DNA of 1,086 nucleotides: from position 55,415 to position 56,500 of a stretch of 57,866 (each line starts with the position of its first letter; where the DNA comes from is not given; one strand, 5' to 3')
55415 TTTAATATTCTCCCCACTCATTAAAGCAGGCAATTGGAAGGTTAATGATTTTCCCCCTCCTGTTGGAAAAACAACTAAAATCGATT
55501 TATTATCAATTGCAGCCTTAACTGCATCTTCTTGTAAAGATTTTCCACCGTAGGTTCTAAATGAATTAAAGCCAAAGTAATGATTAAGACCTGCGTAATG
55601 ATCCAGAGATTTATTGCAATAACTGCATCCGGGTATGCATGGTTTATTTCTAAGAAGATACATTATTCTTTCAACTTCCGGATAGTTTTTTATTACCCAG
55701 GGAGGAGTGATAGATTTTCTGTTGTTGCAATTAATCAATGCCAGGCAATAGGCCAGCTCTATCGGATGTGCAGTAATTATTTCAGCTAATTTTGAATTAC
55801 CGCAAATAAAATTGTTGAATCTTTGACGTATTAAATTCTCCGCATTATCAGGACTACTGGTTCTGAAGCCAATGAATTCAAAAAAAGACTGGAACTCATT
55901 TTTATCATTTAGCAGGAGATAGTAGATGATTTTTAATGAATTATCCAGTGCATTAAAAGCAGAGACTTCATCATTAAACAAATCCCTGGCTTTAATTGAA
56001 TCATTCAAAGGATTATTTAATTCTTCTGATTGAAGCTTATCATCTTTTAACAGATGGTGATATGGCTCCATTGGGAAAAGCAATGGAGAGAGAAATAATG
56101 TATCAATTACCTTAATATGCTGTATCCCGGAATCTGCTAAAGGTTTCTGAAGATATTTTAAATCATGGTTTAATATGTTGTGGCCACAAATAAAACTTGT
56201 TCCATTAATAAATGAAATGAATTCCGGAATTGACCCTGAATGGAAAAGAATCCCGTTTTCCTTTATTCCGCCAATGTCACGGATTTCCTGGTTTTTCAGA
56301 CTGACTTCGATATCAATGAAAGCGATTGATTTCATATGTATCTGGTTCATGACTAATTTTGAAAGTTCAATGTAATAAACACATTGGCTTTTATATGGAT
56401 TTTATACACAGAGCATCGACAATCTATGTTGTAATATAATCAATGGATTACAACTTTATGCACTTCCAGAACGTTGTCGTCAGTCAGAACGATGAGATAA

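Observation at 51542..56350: Single 1602-aa polypeptide combining an exonuclease, a RecQ SF2 helicase and a UvrD SF1 helicase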

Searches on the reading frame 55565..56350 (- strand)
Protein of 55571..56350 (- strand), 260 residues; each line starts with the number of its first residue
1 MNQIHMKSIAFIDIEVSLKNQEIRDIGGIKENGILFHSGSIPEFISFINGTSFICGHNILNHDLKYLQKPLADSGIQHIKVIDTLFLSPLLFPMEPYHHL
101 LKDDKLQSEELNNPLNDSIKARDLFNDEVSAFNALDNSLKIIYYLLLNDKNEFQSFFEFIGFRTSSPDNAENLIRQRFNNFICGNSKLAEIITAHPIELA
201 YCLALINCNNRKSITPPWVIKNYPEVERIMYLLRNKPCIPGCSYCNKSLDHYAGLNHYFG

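Call 10: search_solved_structures(query=window:55571-56350:-, max_evalue=10, show_alignments=2)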
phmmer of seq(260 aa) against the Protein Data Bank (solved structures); distinct sequences matched with E-value up to 10: 3.
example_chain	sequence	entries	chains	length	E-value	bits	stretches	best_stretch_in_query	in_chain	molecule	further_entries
5ln5_A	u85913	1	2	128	0.25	14.1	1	62-170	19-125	Ubiquitin and WLM domain-containing metalloprotease SPCC1442.07c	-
5jdd_A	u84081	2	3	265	0.27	14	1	156-239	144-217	Titin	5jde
5jig_A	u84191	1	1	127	0.43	13.3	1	62-166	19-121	Ubiquitin and WLM domain-containing metalloprotease SPCC1442.07c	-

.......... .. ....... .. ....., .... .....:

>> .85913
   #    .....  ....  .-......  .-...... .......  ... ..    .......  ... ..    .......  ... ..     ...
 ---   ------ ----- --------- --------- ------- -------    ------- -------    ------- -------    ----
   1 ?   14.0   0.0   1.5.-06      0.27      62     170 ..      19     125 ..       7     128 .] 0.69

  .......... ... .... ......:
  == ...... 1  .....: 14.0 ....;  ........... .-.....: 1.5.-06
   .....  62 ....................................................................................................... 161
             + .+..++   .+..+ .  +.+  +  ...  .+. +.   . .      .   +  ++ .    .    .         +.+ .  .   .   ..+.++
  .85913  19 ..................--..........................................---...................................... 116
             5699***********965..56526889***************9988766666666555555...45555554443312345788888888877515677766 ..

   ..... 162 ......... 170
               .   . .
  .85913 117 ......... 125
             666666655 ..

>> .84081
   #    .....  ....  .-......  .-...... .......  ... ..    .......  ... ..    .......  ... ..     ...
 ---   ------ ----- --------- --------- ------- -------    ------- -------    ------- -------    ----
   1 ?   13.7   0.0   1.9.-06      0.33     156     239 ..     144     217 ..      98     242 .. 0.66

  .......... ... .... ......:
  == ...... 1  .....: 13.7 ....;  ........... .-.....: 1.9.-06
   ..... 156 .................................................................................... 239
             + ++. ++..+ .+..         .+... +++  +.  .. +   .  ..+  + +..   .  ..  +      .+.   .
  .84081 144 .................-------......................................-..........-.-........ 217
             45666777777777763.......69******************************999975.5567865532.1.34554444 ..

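Call 29: search_protein_representatives(protein=window:55601-56335:-)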
Query: 245 residues. Proteins with E-value up to 0.001 (for the whole library): 1206; up to 1e-10: 713; up to 1e-30: 178. The best 150 are listed.
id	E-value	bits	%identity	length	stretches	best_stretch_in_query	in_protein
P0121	1.1e-99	349.3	62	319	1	1-245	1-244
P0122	4.1e-90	318.0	63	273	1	1-236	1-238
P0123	1.2e-87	310.0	59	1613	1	1-245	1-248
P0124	3.6e-86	305.1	58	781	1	1-245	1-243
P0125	1.1e-85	303.5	56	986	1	1-245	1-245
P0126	3.1e-84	298.8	56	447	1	1-245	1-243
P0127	4.0e-79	282.0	60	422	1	1-222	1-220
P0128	2.7e-75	269.5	55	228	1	1-225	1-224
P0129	1.6e-71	257.1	54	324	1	1-242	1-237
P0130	5.2e-71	255.5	50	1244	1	2-245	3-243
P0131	9.8e-70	251.3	56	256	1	19-223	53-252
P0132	6.4e-68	245.3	49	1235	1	3-244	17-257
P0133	2.7e-66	240.0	57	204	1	1-202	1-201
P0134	6.1e-66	238.9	48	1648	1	2-245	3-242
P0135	1.2e-65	237.9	46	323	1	1-245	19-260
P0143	3.0e-60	220.2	50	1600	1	3-245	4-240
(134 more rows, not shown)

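Call 33: search_solved_structures(query=A1, max_evalue=10, show_alignments=3)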
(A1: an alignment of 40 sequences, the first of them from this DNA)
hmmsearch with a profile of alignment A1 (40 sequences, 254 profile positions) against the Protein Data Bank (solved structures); distinct sequences matched with E-value up to 10: 14.
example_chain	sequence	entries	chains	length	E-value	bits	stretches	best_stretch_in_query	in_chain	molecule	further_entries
9l8b_A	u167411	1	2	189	0.0008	22.1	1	39-120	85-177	exodeoxyribonuclease III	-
9mrc_A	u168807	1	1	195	0.004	19.8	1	30-86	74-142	exodeoxyribonuclease III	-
9l85_A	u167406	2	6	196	0.006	19.2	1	30-92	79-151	exodeoxyribonuclease III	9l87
9mrd_A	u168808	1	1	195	0.0061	19.2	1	30-86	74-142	exodeoxyribonuclease III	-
6ut5_G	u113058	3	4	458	0.31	13.6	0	116-168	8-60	McrBC 5-methylcytosine restriction system component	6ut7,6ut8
2bt2_A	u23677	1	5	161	0.56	12.7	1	115-191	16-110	REGULATOR OF G-PROTEIN SIGNALING 16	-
3jbh_E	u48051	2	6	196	0.58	12.7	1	141-195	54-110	MYOSIN 2 REGULATORY LIGHT CHAIN STRIATED MUSCLE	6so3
3dtp_E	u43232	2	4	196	0.58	12.7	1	141-195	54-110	Myosin II regulatory light chain | myosin regulatory light chain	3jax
6aoj_A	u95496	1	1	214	0.65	12.5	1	90-173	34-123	Ceg4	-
6aok_A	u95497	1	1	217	0.67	12.5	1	90-173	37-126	Ceg4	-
6n7w_H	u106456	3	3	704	0.82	12.2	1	40-87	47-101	DNA-directed DNA polymerase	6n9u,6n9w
1skr_A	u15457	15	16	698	0.83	12.2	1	40-87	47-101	DNA polymerase | DNA-directed DNA polymerase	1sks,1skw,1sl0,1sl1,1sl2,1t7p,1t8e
1zyq_A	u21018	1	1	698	0.84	12.2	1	40-87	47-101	DNA polymerase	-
2ajq_A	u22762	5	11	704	0.95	12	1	41-87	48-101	T7 DNA polymerase | DNA-directed DNA polymerase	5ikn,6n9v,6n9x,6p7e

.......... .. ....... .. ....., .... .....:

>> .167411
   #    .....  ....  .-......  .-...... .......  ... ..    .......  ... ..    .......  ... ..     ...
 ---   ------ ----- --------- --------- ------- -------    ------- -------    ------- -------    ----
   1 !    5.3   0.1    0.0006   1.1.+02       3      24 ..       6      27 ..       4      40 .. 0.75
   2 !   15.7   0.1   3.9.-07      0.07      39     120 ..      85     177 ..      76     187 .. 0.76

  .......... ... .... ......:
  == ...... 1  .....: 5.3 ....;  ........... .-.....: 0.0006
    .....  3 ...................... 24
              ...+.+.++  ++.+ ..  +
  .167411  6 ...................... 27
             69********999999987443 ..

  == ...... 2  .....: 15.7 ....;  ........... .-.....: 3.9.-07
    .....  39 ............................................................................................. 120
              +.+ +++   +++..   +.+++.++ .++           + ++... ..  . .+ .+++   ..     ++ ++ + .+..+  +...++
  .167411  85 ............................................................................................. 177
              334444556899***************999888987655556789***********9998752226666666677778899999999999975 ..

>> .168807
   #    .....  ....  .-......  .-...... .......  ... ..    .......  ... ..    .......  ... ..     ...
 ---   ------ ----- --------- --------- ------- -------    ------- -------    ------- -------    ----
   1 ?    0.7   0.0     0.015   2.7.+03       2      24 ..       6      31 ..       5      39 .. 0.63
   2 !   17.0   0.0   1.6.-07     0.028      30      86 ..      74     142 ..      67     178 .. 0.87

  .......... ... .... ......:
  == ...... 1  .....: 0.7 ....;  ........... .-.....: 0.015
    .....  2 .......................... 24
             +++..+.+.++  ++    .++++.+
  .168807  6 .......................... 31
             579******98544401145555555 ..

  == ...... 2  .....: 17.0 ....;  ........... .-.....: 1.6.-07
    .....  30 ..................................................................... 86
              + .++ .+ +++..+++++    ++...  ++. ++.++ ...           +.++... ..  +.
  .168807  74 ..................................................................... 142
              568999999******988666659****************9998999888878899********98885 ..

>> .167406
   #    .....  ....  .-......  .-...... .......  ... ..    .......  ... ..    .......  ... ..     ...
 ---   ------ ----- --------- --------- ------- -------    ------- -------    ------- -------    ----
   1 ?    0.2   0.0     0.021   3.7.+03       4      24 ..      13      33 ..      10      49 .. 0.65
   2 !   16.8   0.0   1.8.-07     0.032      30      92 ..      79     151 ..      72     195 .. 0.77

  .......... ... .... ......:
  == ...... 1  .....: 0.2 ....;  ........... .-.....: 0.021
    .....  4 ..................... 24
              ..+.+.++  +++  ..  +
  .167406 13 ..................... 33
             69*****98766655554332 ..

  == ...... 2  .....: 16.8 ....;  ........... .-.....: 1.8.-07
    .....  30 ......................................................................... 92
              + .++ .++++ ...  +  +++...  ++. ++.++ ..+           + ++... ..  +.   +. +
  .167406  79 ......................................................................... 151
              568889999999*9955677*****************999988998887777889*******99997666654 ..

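Call 34: search_protein_families(library=pfam, alignment_id=A1, max_evalue=1)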
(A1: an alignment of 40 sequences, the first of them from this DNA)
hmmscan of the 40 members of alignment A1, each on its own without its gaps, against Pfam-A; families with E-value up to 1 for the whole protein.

A. member 1, seq(257 aa): 1 family
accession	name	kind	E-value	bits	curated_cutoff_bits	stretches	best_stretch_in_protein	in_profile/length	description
PF02748.20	PyrI_C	-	0.0038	17.5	23.4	1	200-246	5-45/48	Aspartate carbamoyltransferase regulatory chain, metal binding domain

B. families by the number of members that match (of 40 scanned): 18 families
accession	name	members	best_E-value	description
PF03104.25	DNA_pol_B_exo1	5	0.0032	DNA polymerase family B, exonuclease domain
PF00929.31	RNase_T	2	0.0056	Exonuclease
PF05009.17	EBV-NA3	2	0.016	Epstein-Barr virus nuclear antigen 3 (EBNA-3)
PF02748.20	PyrI_C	1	0.0038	Aspartate carbamoyltransferase regulatory chain, metal binding domain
PF08471.15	Ribonuc_red_2_N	1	0.0093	Class II vitamin B12-dependent ribonucleotide reductase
PF00884.28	Sulfatase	1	0.04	Sulfatase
PF24215.1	H_T_assoc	1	0.043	Phage head to tail associated domain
PF03936.21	Terpene_synth_C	1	0.053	Terpene synthase family, metal binding domain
PF06925.17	MGDG_synth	1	0.063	Monogalactosyldiacylglycerol (MGDG) synthase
PF13099.11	DUF3944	1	0.081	Domain of unknown function (DUF3944)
PF16298.10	DUF4940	1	0.084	Domain of unknown function (DUF4940)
PF12630.12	Pox_polyA_pol_N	1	0.12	Poxvirus poly(A) polymerase N-terminal domain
PF22187.2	DUF6946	1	0.14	Domain of unknown function (DUF6946)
PF23784.1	Smaco_capsid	1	0.17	Smacovirus capsid protein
PF12944.13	HAV_VP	1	0.19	Hepatitis A virus viral protein VP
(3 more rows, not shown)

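Call 35: find_homologous_proteins(query=A1, max_evalue=0.00001)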
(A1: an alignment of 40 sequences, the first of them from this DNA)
Query A1 (40 sequences) (257 aa, profile of the alignment): 876 proteins with E <= 0.00001 among 5992 candidates; the best 120 are listed.
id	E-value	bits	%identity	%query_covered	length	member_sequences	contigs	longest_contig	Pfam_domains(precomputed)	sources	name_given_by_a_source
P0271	2.0e-101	357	49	100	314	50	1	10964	PF00270.36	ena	-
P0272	3.7e-101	356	49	100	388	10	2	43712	PF00270.36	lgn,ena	-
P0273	5.2e-101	355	49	100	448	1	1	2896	PF00270.36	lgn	-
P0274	5.3e-101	355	49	100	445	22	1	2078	PF00270.36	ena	-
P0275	5.4e-101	355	65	100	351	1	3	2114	PF00270.36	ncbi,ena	-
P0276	6.8e-101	355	81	100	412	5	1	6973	PF00270.36,PF04851.22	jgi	jgi:ATP-dependent DNA helicase RecQ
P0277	1.5e-100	354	76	100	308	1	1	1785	PF00270.36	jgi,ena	-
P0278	1.7e-100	354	56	100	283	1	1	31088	-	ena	-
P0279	9.0e-100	351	48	100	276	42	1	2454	-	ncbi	-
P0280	1.1e-99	351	63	100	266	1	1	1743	-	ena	-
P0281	1.1e-99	351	55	100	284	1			-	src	-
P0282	1.1e-99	351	67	100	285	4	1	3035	-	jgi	-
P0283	4.5e-99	349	61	100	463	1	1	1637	PF00270.36,PF04851.22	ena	-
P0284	5.6e-99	349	60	100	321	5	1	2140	PF00270.36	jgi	jgi:ATP-dependent DNA helicase RecQ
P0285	8.5e-99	348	52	100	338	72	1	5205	PF00270.36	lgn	-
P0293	4.1e-98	346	49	99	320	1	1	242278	PF00270.36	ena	-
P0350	7.9e-96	338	60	100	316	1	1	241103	PF00270.36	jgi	jgi:ATP-dependent DNA helicase RecQ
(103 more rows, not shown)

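Call 39: predict_structure(alignment_id=A1)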
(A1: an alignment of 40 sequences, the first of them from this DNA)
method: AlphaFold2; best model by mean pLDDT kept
length: 257 residues; sequences in the alignment: 40
mean_pLDDT: 93.1   pTM: 0.90
mean pLDDT of the five models: 93.1, 92.5, 92.3, 92.1, 91.5
residues with pLDDT >= 90: 220; 70-90: 21; 50-70: 15; < 50: 1
segments of 3 or more residues with pLDDT < 50: none
pLDDT, mean of each block of 10 residues (from residue 1): 94 96 98 98 97 96 96 95 93 58 73 96 97 97 98 96 89 97 98 98 92 95 96 93 91 90
secondary structure, 60 per line:
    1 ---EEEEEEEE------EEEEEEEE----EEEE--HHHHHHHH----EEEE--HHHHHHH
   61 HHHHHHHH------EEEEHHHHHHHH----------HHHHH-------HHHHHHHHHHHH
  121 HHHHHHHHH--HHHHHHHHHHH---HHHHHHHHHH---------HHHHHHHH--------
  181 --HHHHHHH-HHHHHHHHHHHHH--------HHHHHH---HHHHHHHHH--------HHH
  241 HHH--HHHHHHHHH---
elements in order: E4-11 E18-25 E30-33 H36-43 E48-51 H54-68 E75-78 H79-86 H97-101 H109-129 H132-142 H146-155 H165-172 H183-189 H191-203 H212-217 H221-229 H238-243 H246-254

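Call 42: fold_search(model_id=the predicted structure, library=pdb)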
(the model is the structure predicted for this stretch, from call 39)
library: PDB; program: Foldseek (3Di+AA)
matches with E <= 10: 363; with E <= 0.001: 2
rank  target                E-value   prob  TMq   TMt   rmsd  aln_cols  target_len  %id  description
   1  8zef_A                4.4e-05  1.00  0.42  0.14  17.6       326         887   16  Crystal structure of Staphylococcus aureus DinG protein in complex with ssDNA and Ca2+ (released 2025-05-21)
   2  9ii8_A                3.7e-04  1.00  0.45  0.15   6.3       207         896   22  Crystal structure of Staphylococcus aureus DinG protein in complex with ssDNA (released 2025-06-25)
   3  9mrc                  1.6e-03  1.00  0.36  0.48   5.1       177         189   15  Crystal Structure of TREX1 Homolog Plex9.1 (released 2025-01-15)
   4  5mdn_A                1.6e-03  1.00  0.35  0.13  10.3       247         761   12  Structure of the family B DNA polymerase from the hyperthermophilic archaeon Pyrobaculum calidifontis (released 2016-12-14)
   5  8d96_C                4.7e-03  0.98  0.33  0.12  10.1       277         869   11  Human DNA polymerase alpha/primase elongation complex I bound to primer/template (released 2023-04-19)
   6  8h18                  7.0e-03  1.00  0.36  0.52   5.3       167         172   18  Crystal structure of DnaQ domain of Streptococcus thermophilus strain DGCC 7710 (released 2023-09-13)
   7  3k5o_A                7.0e-03  1.00  0.39  0.15   5.6       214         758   11  Crystal structure of E.coli Pol II (released 2010-02-02)
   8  3k5m_A                7.0e-03  1.00  0.35  0.13   6.2       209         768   12  Crystal structure of E.coli Pol II-abasic DNA-ddGTP Lt(-2, 2) ternary complex (released 2010-02-02)
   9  8h2f                  7.4e-03  1.00  0.37  0.52   6.0       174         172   17  Crystal structure of DnaQ domain in complex witn TMP of Streptococcus thermophilus strain DGCC 7710 (released 2023-09-13)
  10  1q8i                  8.7e-03  1.00  0.37  0.16   6.2       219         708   13  Crystal structure of ESCHERICHIA coli DNA Polymerase II (released 2004-01-27)
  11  3k59_A                9.7e-03  1.00  0.38  0.14   5.3       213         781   11  Crystal structure of E.coli Pol II-normal DNA-dCTP ternary complex (released 2010-02-09)
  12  5dku_B                9.7e-03  0.89  0.34  0.18  18.5       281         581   14  C-terminal His tagged apPOL exonuclease mutant (released 2016-08-10)
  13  3k58_A                1.4e-02  0.72  0.23  0.09  18.2       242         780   14  Crystal structure of E.coli Pol II-normal DNA-dTTP ternary complex (released 2010-02-09)
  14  5dkt                  1.8e-02  0.72  0.32  0.17  17.6       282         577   14  N-terminal His tagged apPOL exonuclease mutant (released 2016-08-10)
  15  5exr_C                1.9e-02  0.96  0.39  0.12  12.5       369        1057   10  Crystal structure of human primosome (released 2016-03-23)
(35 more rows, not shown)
